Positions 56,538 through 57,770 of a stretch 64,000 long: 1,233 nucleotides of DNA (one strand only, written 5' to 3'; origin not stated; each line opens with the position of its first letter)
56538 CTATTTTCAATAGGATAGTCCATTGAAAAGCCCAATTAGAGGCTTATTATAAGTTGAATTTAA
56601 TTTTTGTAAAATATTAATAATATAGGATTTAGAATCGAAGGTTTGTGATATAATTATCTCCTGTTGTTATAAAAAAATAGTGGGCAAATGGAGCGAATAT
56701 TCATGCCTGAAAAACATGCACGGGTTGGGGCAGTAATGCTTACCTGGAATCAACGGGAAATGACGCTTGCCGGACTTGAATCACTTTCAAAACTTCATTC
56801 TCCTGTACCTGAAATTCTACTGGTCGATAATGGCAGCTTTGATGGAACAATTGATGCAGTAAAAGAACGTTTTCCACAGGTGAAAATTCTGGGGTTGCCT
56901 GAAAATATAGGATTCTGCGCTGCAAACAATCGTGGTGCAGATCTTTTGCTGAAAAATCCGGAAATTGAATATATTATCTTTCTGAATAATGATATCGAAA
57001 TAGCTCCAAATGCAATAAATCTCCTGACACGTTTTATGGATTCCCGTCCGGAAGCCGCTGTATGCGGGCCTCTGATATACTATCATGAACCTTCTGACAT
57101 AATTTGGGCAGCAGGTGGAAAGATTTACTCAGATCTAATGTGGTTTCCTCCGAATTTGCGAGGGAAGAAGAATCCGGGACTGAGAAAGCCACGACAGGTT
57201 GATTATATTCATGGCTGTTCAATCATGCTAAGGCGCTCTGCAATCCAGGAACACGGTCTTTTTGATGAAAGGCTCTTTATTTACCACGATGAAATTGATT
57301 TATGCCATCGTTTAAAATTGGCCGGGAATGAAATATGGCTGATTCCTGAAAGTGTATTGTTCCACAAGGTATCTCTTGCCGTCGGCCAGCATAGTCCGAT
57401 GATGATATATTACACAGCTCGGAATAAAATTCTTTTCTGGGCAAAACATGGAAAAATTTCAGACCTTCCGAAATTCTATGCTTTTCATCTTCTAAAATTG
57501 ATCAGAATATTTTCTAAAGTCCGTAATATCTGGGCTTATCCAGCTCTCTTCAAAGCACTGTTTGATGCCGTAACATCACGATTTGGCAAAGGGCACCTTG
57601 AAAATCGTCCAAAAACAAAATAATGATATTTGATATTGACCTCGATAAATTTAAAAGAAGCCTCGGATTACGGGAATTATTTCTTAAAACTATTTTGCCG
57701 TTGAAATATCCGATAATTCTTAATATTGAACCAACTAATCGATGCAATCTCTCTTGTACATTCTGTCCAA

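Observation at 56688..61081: GT2 / radical-SAM-SPASM / HpnJ-like B12-radical-SAM / GT2 cluster: candidate glycolipid headgroup-modification pathway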

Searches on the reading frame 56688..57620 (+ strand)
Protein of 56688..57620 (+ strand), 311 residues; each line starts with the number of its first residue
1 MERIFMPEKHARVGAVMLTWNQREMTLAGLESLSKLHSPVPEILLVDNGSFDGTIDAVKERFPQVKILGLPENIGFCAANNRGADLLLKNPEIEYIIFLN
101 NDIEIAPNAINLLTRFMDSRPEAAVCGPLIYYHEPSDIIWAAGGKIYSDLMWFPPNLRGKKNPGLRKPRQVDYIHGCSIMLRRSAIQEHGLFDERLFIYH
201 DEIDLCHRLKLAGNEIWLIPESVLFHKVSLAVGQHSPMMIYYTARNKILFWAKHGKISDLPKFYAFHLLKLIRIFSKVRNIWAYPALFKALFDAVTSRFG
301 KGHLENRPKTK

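Call 3: search_protein_families(library=pfam, proteins=[window:56688-57620:+], max_evalue=0.01)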
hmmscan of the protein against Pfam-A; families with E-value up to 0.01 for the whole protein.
window:56688-57620:+ (311 aa): 4 families
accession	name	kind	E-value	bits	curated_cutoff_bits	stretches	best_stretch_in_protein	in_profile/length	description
PF00535.33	Glycos_transf_2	-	1.7e-17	64.3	23.3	1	16-188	3-166/168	Glycosyl transferase family 2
PF13632.12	Glyco_trans_2_3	-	7e-06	26.4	27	1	95-230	1-127/198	Glycosyl transferase family group 2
PF10111.15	Glyco_tranf_2_2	-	0.00036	20.5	27.3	1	36-224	25-214/276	Glycosyltransferase like family 2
PF13641.12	Glyco_tranf_2_3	-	0.0029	18.1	27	1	13-222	3-207/230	Glycosyltransferase like family 2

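Call 4: search_protein_families(library=ncbifam, proteins=[window:56688-57620:+], max_evalue=0.01)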
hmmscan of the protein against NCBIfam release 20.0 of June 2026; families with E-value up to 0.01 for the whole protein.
window:56688-57620:+ (311 aa): 11 families
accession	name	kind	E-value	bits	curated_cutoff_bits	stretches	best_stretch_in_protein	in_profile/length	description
TIGR01556.1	rhamnosyltran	subfamily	3.6e-21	75.6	200.55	1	32-252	13-237/281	rhamnosyltransferase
TIGR03965.1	mycofact_glyco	equivalog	6.6e-16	58.2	280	1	8-228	71-282/467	mycofactocin biosynthesis glycosyltransferase MftF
NF041875.1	EPS_EpsD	equivalog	9e-09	35.2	370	1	16-228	4-208/325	exopolysaccharide biosynthesis glycosyltransferase EpsD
NF038299.1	EPS_HpsN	equivalog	1.1e-07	31.2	425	1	167-235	158-229/317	hormogonium polysaccharide biosynthesis glycosyltransferase HpsN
TIGR03937.1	PgaC_IcaA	equivalog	4e-07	29.3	422.3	1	11-127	45-161/407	poly-beta-1,6-N-acetyl-D-glucosamine synthase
NF007482.0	PRK10073.1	equivalog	2.8e-05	23.3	423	1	10-113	5-106/334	glycosyltransferase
NF050113.1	gal_furan_GlfT1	equivalog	8e-05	22.1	330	0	180-214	160-194/290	galactofuranosyltransferase GlfT1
TIGR04283.1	glyco_like_mftF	equivalog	0.00019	21.1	182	0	20-120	8-100/221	TIGR04283 family arsenosugar biosynthesis glycosyltransferase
NF038302.1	EPS_HpsE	equivalog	0.0012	17.9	300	0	29-130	22-124/307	hormogonium polysaccharide biosynthesis glycosyltransferase HpsE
NF045692.1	OglycostaseCruG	equivalog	0.0051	15.8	600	1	6-61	36-91/386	2'-O-glycosyltransferase CruG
NF047683.1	TeichurnBiosyTuaG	equivalog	0.0064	16.1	400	1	8-121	3-115/252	teichuronic acid biosynthesis protein TuaG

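Call 20: search_protein_families(library=ncbifam, proteins=[window:56688-57620:+], max_evalue=10)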
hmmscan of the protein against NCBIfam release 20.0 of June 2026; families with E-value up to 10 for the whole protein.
window:56688-57620:+ (311 aa): 16 families
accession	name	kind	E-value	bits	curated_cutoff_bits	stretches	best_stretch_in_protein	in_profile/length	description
TIGR01556.1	rhamnosyltran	subfamily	3.6e-21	75.6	200.55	1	32-252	13-237/281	rhamnosyltransferase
TIGR03965.1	mycofact_glyco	equivalog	6.6e-16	58.2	280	1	8-228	71-282/467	mycofactocin biosynthesis glycosyltransferase MftF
NF041875.1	EPS_EpsD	equivalog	9e-09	35.2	370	1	16-228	4-208/325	exopolysaccharide biosynthesis glycosyltransferase EpsD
NF038299.1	EPS_HpsN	equivalog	1.1e-07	31.2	425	1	167-235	158-229/317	hormogonium polysaccharide biosynthesis glycosyltransferase HpsN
TIGR03937.1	PgaC_IcaA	equivalog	4e-07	29.3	422.3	1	11-127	45-161/407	poly-beta-1,6-N-acetyl-D-glucosamine synthase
NF007482.0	PRK10073.1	equivalog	2.8e-05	23.3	423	1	10-113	5-106/334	glycosyltransferase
NF050113.1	gal_furan_GlfT1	equivalog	8e-05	22.1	330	2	180-214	160-194/290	galactofuranosyltransferase GlfT1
TIGR04283.1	glyco_like_mftF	equivalog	0.00019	21.1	182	1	20-120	8-100/221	TIGR04283 family arsenosugar biosynthesis glycosyltransferase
NF038302.1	EPS_HpsE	equivalog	0.0012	17.9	300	1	29-130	22-124/307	hormogonium polysaccharide biosynthesis glycosyltransferase HpsE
NF045692.1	OglycostaseCruG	equivalog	0.0051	15.8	600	1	6-61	36-91/386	2'-O-glycosyltransferase CruG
NF047683.1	TeichurnBiosyTuaG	equivalog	0.0064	16.1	400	1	8-121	3-115/252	teichuronic acid biosynthesis protein TuaG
TIGR04195.1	S_glycosyl_SunS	equivalog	0.011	14.6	350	1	17-101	63-140/421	SunS family peptide S-glycosyltransferase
NF050050.1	ProtGlycPglI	equivalog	0.015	14.7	500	1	14-115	5-106/306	GalNAc(5)-diNAcBac-PP-undecaprenol beta-1,3-glucosyltransferase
TIGR04440.1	glyco_TIGR04440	domain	0.027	14.2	70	1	63-134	55-123/215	TIGR00180 family glycosyltransferase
NF007453.0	PRK10018.1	equivalog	0.073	12.7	382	1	13-115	8-109/280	colanic acid biosynthesis glycosyltransferase WcaA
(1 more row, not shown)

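Call 52: search_solved_structures(query=window:56688-57620:+, max_evalue=0.001)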
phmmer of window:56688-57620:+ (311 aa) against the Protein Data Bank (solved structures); distinct sequences matched with E-value up to 0.001: 0.

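Call 85: search_protein_families(library=padloc, proteins=[window:56688-57620:+], max_evalue=0.001)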
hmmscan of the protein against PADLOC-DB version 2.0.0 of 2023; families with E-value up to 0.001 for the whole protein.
window:56688-57620:+ (311 aa): 0 families
